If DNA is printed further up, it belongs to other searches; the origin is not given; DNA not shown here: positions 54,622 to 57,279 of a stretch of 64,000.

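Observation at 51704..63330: Eight-gene redox island joining a Bfu-type NuoEFG-like module, two NfnAB-like pairs and three copies of an uncharacterised CxxC module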

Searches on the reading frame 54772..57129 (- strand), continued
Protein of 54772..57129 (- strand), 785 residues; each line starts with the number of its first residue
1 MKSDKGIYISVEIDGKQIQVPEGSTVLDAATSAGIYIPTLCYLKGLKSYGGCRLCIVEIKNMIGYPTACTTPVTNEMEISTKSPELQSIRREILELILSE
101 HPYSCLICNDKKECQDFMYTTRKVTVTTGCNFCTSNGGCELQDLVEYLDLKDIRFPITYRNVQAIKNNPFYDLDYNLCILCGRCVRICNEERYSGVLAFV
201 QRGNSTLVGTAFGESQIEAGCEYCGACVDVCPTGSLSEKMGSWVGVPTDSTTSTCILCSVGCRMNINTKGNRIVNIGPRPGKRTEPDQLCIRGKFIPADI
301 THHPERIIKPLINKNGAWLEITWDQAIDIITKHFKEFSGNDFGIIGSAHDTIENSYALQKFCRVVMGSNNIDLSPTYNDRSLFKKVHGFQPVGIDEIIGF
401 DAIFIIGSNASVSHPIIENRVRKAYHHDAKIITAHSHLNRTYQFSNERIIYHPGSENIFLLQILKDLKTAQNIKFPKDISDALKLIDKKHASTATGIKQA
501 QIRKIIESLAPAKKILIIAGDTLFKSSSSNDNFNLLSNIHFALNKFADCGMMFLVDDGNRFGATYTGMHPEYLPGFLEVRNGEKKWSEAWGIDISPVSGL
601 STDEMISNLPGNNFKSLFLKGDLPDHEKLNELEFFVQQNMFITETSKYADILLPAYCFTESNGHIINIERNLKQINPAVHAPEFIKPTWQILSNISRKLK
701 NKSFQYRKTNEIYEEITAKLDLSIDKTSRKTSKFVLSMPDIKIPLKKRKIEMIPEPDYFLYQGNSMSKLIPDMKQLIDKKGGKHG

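Call 49: find_homologous_proteins(query=window:54772-57129:-, max_evalue=1e-30)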
Query window:54772-57129:- (785 aa): 4191 proteins with E <= 1e-30 among 8000 candidates; the best 120 are listed.
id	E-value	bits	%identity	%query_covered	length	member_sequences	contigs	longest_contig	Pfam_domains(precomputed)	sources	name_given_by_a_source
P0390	0.0e+0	1706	93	100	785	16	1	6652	PF13510.12,PF10588.15,PF00384.28,PF00111.33,PF12838.13,PF22117.3,PF04879.22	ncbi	-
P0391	0.0e+0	1616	88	100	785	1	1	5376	PF14697.12,PF13510.12,PF10588.15,PF00384.28,PF12838.13,PF22117.3,PF04879.22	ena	-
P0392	0.0e+0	1099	60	98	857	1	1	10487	PF14697.12,PF13510.12,PF10588.15,PF00384.28,PF00111.33,PF12838.13,PF22117.3,PF04879.22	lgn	-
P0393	0.0e+0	1097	60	98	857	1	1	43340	PF13510.12,PF10588.15,PF00384.28,PF00111.33,PF12838.13,PF22117.3,PF04879.22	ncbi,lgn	-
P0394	0.0e+0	1025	57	98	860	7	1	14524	PF13510.12,PF10588.15,PF00384.28,PF12838.13,PF22117.3,PF04879.22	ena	-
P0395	1.8e-288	977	54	99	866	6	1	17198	PF13510.12,PF10588.15,PF00384.28,PF00111.33,PF12838.13,PF22117.3,PF04879.22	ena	-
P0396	8.5e-285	965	53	99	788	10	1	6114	PF13510.12,PF10588.15,PF00384.28,PF00111.33,PF12838.13,PF22117.3,PF04879.22,PF00205.29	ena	-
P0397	1.3e-283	961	52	99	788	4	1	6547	PF13510.12,PF10588.15,PF00384.28,PF00111.33,PF12838.13,PF22117.3,PF04879.22,PF00205.29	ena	-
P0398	5.7e-283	959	53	98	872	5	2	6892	PF13510.12,PF10588.15,PF00384.28,PF00111.33,PF12838.13,PF22117.3,PF04879.22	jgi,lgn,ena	-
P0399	2.0e-282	957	53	98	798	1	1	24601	PF14697.12,PF13510.12,PF10588.15,PF00384.28,PF00111.33,PF00037.33,PF12838.13,PF22117.3,PF04879.22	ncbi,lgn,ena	-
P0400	7.9e-282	955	52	99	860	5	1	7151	PF13510.12,PF10588.15,PF00384.28,PF00111.33,PF12838.13,PF22117.3,PF04879.22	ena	-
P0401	4.1e-281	953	53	98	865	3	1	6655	PF13510.12,PF10588.15,PF00384.28,PF00111.33,PF12838.13,PF22117.3,PF04879.22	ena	-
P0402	3.0e-279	946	52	99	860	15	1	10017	PF13510.12,PF10588.15,PF00384.28,PF00037.33,PF12838.13,PF22117.3,PF04879.22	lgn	-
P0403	8.0e-279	945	53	98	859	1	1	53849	PF14697.12,PF13510.12,PF10588.15,PF00384.28,PF00037.33,PF12838.13,PF22117.3,PF04879.22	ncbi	ncbi:MAG: molybdopterin-dependent oxidoreductase [Bacteroidota bacterium]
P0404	2.4e-273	927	52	98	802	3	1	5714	PF13510.12,PF10588.15,PF00384.28,PF00111.33,PF00037.33,PF12838.13,PF22117.3,PF04879.22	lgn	-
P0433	1.7e-253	861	48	98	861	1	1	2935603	PF13510.12,PF10588.15,PF00384.28,PF00111.33,PF00037.33,PF01568.28,PF12838.13,PF22117.3,PF04879.22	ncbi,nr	ncbi:MAG: molybdopterin-dependent oxidoreductase [Bacteroidales bacterium]|nr:MAG: molybdopterin-dep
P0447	1.5e-244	832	46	98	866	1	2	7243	PF13510.12,PF10588.15,PF00384.28,PF00111.33,PF12838.13,PF22117.3,PF04879.22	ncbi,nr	ncbi:MAG: molybdopterin-dependent oxidoreductase [candidate division Zixibacteria bacterium]|nr:moly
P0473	8.1e-235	799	48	98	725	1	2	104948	PF13510.12,PF10588.15,PF00384.28,PF00037.33,PF12838.13,PF22117.3,PF04879.22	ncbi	-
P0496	2.2e-226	772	48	98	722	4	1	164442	PF13510.12,PF10588.15,PF00384.28,PF12838.13,PF22117.3,PF04879.22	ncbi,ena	-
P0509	5.5e-223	760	45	99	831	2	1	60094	PF13510.12,PF10588.15,PF00384.28,PF00111.33,PF12838.13,PF22117.3,PF04879.22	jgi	jgi:predicted molibdopterin-dependent oxidoreductase YjgC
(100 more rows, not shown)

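Call 50: find_encoding_contigs(protein=P0433, flank=9000, max_places=1)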
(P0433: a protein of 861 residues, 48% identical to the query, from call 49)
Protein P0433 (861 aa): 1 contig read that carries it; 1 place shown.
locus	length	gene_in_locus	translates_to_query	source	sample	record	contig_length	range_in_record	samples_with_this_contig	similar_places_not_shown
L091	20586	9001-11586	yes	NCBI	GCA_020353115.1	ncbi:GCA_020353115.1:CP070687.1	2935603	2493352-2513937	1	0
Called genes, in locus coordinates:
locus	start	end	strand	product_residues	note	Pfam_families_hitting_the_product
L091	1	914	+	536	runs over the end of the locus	PF03577:Peptidase_C69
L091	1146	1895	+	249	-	PF13796:Sensor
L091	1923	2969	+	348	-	PF01212:Beta_elim_lyase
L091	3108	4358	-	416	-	PF02547:Queuosine_synth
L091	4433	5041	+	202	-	PF01713:Smr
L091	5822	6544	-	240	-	-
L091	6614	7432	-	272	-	PF00793:DAHP_synth_1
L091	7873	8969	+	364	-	PF01512:Complex1_51K, PF10531:SLBB (weak), PF10589:NADH_4Fe-4S, PF00037:Fer4, PF13237:Fer4_10, PF12838:Fer4_7, PF13187:Fer4_9, PF00037:Fer4 (weak), +4 more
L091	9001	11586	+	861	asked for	PF00111:Fer2 (faint), PF13510:Fer2_4, PF10588:NADH-G_4Fe-4S_3 (weak), PF12838:Fer4_7 (weak), PF22117:Fer4_Nqo3, PF04879:Molybdop_Fe4S4, PF00384:Molybdopterin, PF01568:Molydop_binding (weak), +1 more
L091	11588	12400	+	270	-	PF10418:DHODB_Fe-S_bind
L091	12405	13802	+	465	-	PF14691:Fer4_20, PF00070:Pyr_redox (faint), PF01262:AlaDh_PNT_C (faint), PF13738:Pyr_redox_3 (faint), PF07992:Pyr_redox_2, PF13450:NAD_binding_8 (weak)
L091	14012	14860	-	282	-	PF07191:Zn_ribbon_6 (faint)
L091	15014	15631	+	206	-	PF26549:Tricorn_N (faint), PF07676:PD40 (faint)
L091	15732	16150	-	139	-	PF09918:DUF2148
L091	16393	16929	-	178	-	-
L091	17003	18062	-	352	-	PF01979:Amidohydro_1, PF07969:Amidohydro_3 (weak)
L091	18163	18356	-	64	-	-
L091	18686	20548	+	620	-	PF11276:DUF3078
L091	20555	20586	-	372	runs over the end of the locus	-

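Call 51: find_encoding_contigs(protein=P0447, flank=9000, max_places=2)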
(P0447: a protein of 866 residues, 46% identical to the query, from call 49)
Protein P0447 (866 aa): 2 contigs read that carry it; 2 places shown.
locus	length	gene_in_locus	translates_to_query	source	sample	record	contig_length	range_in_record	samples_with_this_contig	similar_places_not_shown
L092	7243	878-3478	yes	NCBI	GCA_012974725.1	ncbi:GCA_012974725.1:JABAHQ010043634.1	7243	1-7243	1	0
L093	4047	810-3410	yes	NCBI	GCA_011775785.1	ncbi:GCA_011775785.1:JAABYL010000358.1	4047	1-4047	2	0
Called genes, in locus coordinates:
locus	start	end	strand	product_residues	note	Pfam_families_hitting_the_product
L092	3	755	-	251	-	?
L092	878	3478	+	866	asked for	PF00111:Fer2, PF13510:Fer2_4, PF10588:NADH-G_4Fe-4S_3 (weak), PF12838:Fer4_7 (weak), PF22117:Fer4_Nqo3, PF04879:Molybdop_Fe4S4, PF00384:Molybdopterin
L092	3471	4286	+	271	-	PF10418:DHODB_Fe-S_bind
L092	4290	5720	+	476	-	PF14691:Fer4_20, PF02826:2-Hacid_dh_C (faint), PF00070:Pyr_redox (faint), PF01266:DAO (faint), PF07992:Pyr_redox_2, PF13450:NAD_binding_8 (weak), PF13738:Pyr_redox_3 (faint)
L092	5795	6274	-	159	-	PF01850:PIN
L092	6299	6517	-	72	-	-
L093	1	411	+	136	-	?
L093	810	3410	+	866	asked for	PF00111:Fer2, PF13510:Fer2_4, PF10588:NADH-G_4Fe-4S_3 (weak), PF12838:Fer4_7 (weak), PF22117:Fer4_Nqo3, PF04879:Molybdop_Fe4S4, PF00384:Molybdopterin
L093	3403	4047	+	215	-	?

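Call 52: find_encoding_contigs(protein=P0496, flank=9000, max_places=1)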
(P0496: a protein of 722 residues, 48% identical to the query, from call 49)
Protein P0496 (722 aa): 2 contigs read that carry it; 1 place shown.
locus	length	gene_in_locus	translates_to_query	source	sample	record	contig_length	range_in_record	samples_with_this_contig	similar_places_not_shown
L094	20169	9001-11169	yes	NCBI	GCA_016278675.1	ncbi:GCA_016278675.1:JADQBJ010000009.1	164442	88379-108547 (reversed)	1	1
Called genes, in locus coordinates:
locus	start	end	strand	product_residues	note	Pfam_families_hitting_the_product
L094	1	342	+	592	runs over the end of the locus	PF00474:SSF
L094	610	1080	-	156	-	-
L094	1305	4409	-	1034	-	PF00873:ACR_tran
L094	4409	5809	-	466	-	PF25917:BSH_RND, PF25967:RND-MFP_C (weak)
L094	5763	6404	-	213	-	PF00440:TetR_N, PF17932:TetR_C_24 (weak)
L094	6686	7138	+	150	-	PF01257:2Fe-2S_thioredx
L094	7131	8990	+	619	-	PF01512:Complex1_51K, PF10589:NADH_4Fe-4S, PF14697:Fer4_21 (faint), PF00037:Fer4, PF13237:Fer4_10, PF12838:Fer4_7 (weak), PF13187:Fer4_9, PF00037:Fer4 (weak), +2 more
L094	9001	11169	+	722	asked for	PF13510:Fer2_4, PF10588:NADH-G_4Fe-4S_3 (weak), PF12838:Fer4_7 (weak), PF22117:Fer4_Nqo3, PF04879:Molybdop_Fe4S4, PF00384:Molybdopterin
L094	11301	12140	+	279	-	PF10418:DHODB_Fe-S_bind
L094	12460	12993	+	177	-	PF00027:cNMP_binding (weak)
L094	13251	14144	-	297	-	PF05661:DUF808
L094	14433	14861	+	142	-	-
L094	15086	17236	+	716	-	PF09335:VTT_dom, PF01134:GIDA (weak), PF01266:DAO (faint), PF07992:Pyr_redox_2, PF13738:Pyr_redox_3 (faint), PF00070:Pyr_redox, PF02852:Pyr_redox_dim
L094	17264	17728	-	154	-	PF14284:PcfJ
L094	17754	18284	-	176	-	-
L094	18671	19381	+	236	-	PF00392:GntR, PF07729:FCD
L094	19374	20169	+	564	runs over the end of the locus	PF02652:Lactate_perm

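Call 89: find_encoding_contigs(protein=P0509, flank=7000, max_places=1)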
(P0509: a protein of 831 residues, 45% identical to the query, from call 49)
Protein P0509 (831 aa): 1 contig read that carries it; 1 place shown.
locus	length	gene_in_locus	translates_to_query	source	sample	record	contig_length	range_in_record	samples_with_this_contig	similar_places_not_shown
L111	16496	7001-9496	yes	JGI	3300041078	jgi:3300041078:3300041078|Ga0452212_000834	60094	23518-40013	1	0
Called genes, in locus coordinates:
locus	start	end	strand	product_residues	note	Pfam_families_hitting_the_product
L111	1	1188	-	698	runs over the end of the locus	PF00431:CUB (weak), PF02494:HYR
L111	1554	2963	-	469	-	PF02233:PNTB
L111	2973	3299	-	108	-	PF12769:PNTB_4TM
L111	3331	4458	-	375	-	PF05222:AlaDh_PNT_N, PF01262:AlaDh_PNT_C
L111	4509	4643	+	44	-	-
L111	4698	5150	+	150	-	PF01257:2Fe-2S_thioredx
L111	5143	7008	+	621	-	PF01512:Complex1_51K, PF10589:NADH_4Fe-4S, PF12797:Fer4_2 (faint), PF00037:Fer4, PF13237:Fer4_10, PF12838:Fer4_7 (weak), PF13187:Fer4_9, PF00037:Fer4 (weak), +2 more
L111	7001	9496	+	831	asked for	PF00111:Fer2 (weak), PF13510:Fer2_4, PF10588:NADH-G_4Fe-4S_3 (weak), PF12838:Fer4_7 (weak), PF22117:Fer4_Nqo3, PF04879:Molybdop_Fe4S4, PF00384:Molybdopterin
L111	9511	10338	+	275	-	PF10418:DHODB_Fe-S_bind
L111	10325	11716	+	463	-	PF14691:Fer4_20, PF13738:Pyr_redox_3 (faint), PF00070:Pyr_redox (faint), PF01262:AlaDh_PNT_C (faint), PF07992:Pyr_redox_2, PF13450:NAD_binding_8 (weak)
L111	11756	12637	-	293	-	PF01155:HypA (faint), PF07191:Zn_ribbon_6 (faint)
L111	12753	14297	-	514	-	PF14691:Fer4_20, PF07992:Pyr_redox_2, PF13450:NAD_binding_8 (weak), PF13738:Pyr_redox_3 (faint), PF00070:Pyr_redox (weak)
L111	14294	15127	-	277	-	PF10418:DHODB_Fe-S_bind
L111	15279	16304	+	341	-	PF08240:ADH_N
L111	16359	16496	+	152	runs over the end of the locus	PF02915:Rubrerythrin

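Call 90: find_encoding_contigs(protein=P0473, flank=7000, max_places=1)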
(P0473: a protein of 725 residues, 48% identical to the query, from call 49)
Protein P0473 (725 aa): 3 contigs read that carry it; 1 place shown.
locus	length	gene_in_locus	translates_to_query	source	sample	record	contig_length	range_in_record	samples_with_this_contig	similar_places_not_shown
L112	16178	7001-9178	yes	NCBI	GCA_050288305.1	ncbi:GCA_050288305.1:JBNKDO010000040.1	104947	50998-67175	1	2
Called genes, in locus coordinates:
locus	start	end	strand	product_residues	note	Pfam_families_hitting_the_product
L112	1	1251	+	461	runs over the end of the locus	PF14258:DUF4350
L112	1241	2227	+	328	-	PF20030:bpMoxR, PF00158:Sigma54_activat (weak), PF01078:Mg_chelatase (faint), PF05496:RuvB_N (faint), PF00004:AAA, PF07726:AAA_3, PF07728:AAA_5, PF17863:AAA_lid_2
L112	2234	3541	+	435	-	PF01882:DUF58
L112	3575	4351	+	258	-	PF06271:RDD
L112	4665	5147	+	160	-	PF01257:2Fe-2S_thioredx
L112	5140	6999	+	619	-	PF01512:Complex1_51K, PF10589:NADH_4Fe-4S, PF00037:Fer4, PF12837:Fer4_6 (weak), PF13237:Fer4_10, PF12838:Fer4_7 (weak), PF13187:Fer4_9, PF00037:Fer4 (weak), +2 more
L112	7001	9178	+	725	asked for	PF13510:Fer2_4, PF00037:Fer4 (faint), PF10588:NADH-G_4Fe-4S_3 (weak), PF12838:Fer4_7 (weak), PF22117:Fer4_Nqo3, PF04879:Molybdop_Fe4S4, PF00384:Molybdopterin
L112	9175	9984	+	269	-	PF10418:DHODB_Fe-S_bind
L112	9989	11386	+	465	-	PF14691:Fer4_20, PF13738:Pyr_redox_3 (faint), PF00070:Pyr_redox (faint), PF07992:Pyr_redox_2, PF13450:NAD_binding_8 (weak)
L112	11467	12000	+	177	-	PF00027:cNMP_binding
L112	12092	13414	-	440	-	PF00860:Xan_ur_permease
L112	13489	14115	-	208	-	PF14681:UPRTase, PF00156:Pribosyltran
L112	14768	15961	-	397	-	PF13593:SBF_like (weak), PF01758:SBF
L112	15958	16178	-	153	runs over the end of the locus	PF01451:LMWPc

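Call 95: search_protein_families(library=pfam, proteins=[L111:11756-12637:-, L111:12753-14297:-, L091:14012-14860:-], max_evalue=0.001)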
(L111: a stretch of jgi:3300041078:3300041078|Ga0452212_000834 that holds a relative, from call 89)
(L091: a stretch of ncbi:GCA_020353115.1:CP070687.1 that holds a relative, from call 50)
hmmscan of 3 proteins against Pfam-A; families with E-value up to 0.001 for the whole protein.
L111:11756-12637:- (293 aa): 3 families
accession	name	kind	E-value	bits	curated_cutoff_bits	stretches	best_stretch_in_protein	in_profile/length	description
PF01155.25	HypA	-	7.1e-06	26.5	28.9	0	217-261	61-107/112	Hydrogenase/urease nickel incorporation, metallochaperone, hypA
PF07191.17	Zn_ribbon_6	-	1.3e-05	25.5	25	0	60-94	6-39/67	Double zinc ribbon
PF13248.11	Zn_ribbon_3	-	2.1e-05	24.2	27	0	226-249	2-25/26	zinc-ribbon domain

L111:12753-14297:- (514 aa): 6 families
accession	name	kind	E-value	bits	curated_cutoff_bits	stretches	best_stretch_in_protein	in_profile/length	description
PF14691.11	Fer4_20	-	1.3e-41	141.4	25.8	1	46-157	1-111/113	Dihydroprymidine dehydrogenase domain II, 4Fe-4S cluster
PF07992.20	Pyr_redox_2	-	5.2e-31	108.6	26.1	1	172-478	2-291/291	Pyridine nucleotide-disulphide oxidoreductase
PF00070.33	Pyr_redox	-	2.6e-13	50.7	22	2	311-387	1-80/82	Pyridine nucleotide-disulphide oxidoreductase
PF13738.12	Pyr_redox_3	-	1e-08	35.3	30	1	306-462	161-305/305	Pyridine nucleotide-disulphide oxidoreductase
PF13450.12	NAD_binding_8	-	8.1e-07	29.7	21.9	1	176-209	2-35/68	NAD(P)-binding Rossmann-like domain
PF01262.27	AlaDh_PNT_C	-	4e-05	23.6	23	0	310-337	29-56/214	Alanine dehydrogenase/PNT, C-terminal domain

L091:14012-14860:- (282 aa): 5 families
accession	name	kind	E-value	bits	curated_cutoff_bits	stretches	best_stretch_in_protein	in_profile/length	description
PF07191.17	Zn_ribbon_6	-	1.4e-06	28.6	25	0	71-96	14-39/67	Double zinc ribbon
PF09334.17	tRNA-synt_1g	-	6.2e-05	22.4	20.1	0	45-134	109-200/391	tRNA synthetases class I (M)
PF24440.1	DUF7559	-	0.00018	22.1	27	0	206-228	26-48/52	Family of unknown function (DUF7559)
PF12773.13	DZR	-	0.00018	22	27.3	0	162-235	13-44/45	Double zinc ribbon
PF04423.19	Rad50_zn_hook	-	0.00032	20.9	24.3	0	15-27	21-33/52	Rad50 zinc hook motif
